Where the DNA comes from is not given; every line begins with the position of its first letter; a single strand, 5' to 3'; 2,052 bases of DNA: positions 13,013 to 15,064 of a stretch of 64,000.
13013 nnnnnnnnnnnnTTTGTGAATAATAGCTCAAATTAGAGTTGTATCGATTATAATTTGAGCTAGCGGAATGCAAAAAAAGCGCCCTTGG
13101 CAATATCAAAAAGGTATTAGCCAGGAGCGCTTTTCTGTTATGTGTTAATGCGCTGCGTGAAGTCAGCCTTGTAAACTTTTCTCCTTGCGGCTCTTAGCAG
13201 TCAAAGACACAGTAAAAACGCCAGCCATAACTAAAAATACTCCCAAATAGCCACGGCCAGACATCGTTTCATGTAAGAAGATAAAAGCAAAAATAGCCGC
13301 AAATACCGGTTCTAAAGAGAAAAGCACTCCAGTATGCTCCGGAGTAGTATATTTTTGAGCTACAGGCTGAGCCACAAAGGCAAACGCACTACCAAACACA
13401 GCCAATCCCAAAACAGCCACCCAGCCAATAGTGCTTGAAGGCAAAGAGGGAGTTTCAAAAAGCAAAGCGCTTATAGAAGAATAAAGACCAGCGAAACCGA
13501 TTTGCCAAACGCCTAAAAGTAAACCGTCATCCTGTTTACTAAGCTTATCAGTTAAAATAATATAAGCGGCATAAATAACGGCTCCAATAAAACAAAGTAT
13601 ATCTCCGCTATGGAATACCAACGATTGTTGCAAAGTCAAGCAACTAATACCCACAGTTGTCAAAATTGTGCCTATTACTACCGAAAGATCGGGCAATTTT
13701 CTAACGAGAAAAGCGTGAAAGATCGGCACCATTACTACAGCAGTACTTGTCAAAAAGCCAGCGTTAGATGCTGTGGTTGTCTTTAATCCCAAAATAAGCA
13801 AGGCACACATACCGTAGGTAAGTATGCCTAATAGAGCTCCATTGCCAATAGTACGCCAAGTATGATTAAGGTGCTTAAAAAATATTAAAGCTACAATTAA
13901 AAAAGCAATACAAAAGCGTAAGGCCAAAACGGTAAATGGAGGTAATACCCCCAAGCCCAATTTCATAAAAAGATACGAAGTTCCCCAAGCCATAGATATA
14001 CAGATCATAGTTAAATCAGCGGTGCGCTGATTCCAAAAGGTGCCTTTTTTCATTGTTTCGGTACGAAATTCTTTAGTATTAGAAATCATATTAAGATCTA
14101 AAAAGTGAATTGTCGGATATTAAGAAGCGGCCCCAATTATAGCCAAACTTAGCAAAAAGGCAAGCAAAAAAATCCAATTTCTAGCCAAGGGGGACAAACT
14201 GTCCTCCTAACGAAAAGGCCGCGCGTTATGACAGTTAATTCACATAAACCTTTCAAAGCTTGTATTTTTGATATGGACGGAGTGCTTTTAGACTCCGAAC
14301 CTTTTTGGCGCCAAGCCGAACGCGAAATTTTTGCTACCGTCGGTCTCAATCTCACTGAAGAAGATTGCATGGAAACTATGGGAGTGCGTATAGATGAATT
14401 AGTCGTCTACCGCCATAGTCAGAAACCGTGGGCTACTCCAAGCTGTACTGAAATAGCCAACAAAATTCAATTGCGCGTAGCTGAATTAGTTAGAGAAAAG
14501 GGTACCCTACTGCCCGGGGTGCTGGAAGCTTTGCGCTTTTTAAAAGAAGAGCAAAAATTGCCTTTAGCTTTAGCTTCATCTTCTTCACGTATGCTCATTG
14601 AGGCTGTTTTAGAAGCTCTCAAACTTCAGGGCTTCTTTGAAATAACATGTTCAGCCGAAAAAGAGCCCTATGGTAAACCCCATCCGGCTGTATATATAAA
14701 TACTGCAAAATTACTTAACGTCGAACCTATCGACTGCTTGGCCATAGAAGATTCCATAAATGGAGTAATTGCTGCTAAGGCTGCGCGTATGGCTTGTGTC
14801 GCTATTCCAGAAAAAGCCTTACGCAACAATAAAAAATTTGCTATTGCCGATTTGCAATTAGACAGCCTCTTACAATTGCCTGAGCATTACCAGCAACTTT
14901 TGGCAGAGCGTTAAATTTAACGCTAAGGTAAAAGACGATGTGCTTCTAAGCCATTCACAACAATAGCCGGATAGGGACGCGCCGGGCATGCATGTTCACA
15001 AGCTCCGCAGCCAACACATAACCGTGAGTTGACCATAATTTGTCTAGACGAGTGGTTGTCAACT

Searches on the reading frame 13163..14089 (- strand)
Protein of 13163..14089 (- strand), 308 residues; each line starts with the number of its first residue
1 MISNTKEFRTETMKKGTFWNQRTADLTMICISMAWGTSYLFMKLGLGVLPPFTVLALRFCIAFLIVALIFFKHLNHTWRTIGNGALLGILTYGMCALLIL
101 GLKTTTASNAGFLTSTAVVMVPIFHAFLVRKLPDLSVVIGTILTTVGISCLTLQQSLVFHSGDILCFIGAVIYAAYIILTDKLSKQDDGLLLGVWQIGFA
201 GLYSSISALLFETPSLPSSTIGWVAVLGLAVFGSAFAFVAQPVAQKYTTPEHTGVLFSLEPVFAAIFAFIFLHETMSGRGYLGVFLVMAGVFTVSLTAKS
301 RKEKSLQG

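Call 3: search_protein_families(library=pfam, proteins=[window:13163-14089:-], max_evalue=0.01)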
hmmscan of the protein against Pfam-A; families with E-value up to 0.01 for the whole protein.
window:13163-14089:- (308 aa): 3 families
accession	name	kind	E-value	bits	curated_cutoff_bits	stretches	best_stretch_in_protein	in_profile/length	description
PF00892.27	EamA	-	5.5e-41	140.4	28.2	2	161-295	2-134/135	EamA-like transporter family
PF03151.22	TPT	-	0.0011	18.8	30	1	214-297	58-138/291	Triose-phosphate Transporter family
PF04142.21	Nuc_sug_transp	-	0.0073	15.9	27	0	262-304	121-163/315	Nucleotide-sugar transporter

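Call 4: search_protein_families(library=ncbifam, proteins=[window:13163-14089:-], max_evalue=0.01)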
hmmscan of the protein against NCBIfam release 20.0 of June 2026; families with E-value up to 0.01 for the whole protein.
window:13163-14089:- (308 aa): 5 families
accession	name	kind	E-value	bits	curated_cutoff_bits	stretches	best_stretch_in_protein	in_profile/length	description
TIGR00950.1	2A78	equivalog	3.7e-18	65.9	230.2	1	35-291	1-263/264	carboxylate/amino acid/amine transporter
NF008432.0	PRK11272.1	equivalog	6.7e-15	55.1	270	1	27-298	14-289/294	drug/metabolite exporter YedA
NF050091.1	ArAmAcExpYddG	equivalog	2.6e-09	37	300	1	31-292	13-280/285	aromatic amino acid exporter YddG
NF007823.0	PRK10532.1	equivalog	0.00018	20.7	354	1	49-302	38-287/295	threonine/homoserine exporter RhtA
NF008676.0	PRK11689.1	equivalog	0.0062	15.7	194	0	164-301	161-294/297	aromatic amino acid DMT transporter YddG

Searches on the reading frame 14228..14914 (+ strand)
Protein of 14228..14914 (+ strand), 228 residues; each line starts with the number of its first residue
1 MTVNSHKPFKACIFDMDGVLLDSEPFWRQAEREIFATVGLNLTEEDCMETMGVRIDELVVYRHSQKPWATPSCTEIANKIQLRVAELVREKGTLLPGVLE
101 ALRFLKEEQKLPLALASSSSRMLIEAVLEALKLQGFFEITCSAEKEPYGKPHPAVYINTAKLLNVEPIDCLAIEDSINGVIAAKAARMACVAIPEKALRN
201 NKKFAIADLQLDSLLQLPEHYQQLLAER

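Call 3: search_protein_families(library=pfam, proteins=[window:14228-14914:+], max_evalue=0.01)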
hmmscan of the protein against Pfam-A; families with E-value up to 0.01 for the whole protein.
window:14228-14914:+ (228 aa): 5 families
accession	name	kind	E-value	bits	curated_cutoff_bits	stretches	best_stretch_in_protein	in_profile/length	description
PF00702.32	Hydrolase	-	1.5e-30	107.5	26.4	1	9-186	1-190/191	haloacid dehalogenase-like hydrolase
PF13419.12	HAD_2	-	8.7e-29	101.3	23.8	1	12-193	1-178/178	Haloacid dehalogenase-like hydrolase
PF12710.13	HAD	-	6.3e-06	27.2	27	1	13-142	2-130/189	haloacid dehalogenase-like hydrolase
PF06888.18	Put_Phosphatase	-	0.0074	16.2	27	0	90-138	68-117/234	Putative Phosphatase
PF13344.12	Hydrolase_6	-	0.0094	16.4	27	0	91-135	12-55/101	Haloacid dehalogenase-like hydrolase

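Call 4: search_protein_families(library=ncbifam, proteins=[window:14228-14914:+], max_evalue=0.01)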
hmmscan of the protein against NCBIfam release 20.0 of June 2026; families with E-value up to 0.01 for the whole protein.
window:14228-14914:+ (228 aa): 32 families (the best 25 are shown)
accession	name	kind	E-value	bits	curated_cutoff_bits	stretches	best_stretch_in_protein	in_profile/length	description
NF008087.0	PRK10826.1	equivalog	2.6e-77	259.4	191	1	6-220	4-218/222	hexitol phosphatase HxpB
TIGR02009.1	PGMB-YQAB-SF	subfamily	3.3e-32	112.2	153.35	1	9-193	1-186/186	beta-phosphoglucomutase family hydrolase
TIGR01990.1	bPGM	equivalog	3.5e-27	95.6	189.4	1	9-193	1-186/187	beta-phosphoglucomutase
NF046057.1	bifunc_MtlD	equivalog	1.1e-23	83.6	800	1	6-194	4-192/683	bifunctional mannitol-1-phosphate dehydrogenase/phosphatase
NF008000.0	PRK10725.1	equivalog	3.5e-21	76.2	215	1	9-193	5-185/188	fructose-1-phosphate/6-phosphogluconate phosphatase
NF009695.0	PRK13222.1-2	equivalog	3.5e-20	72.5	225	1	7-194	4-194/226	phosphoglycolate phosphatase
TIGR01449.2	PGP_bact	equivalog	1.9e-18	66.8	180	1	13-223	2-211/213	phosphoglycolate phosphatase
NF053653.1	InDiPhoBT2121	equivalog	2.7e-18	66.3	245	1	10-214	2-208/216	inorganic diphosphatase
TIGR02253.1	CTE7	subfamily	3.7e-17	62.8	169.75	1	10-217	3-220/221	TIGR02253 family HAD-type hydrolase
TIGR01422.2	phosphonatase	equivalog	1.5e-15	57.1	220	1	10-195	2-201/251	phosphonoacetaldehyde hydrolase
NF008610.0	PRK11587.1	equivalog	3.1e-15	56.1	282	1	10-217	4-203/219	sugar phosphatase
NF009698.0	PRK13223.1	equivalog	5.5e-15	55.3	466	1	10-193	14-200/272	phosphoglycolate phosphatase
NF009697.0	PRK13222.1-4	equivalog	1.7e-14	53.7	327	1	6-193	4-193/232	phosphoglycolate phosphatase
TIGR01509.1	HAD-SF-IA-v3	subfamily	3.9e-14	53.1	29.4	1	85-192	57-153/154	HAD-IA family hydrolase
NF009694.0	PRK13222.1-1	equivalog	2.4e-12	46.7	415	1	83-193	100-210/252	phosphoglycolate phosphatase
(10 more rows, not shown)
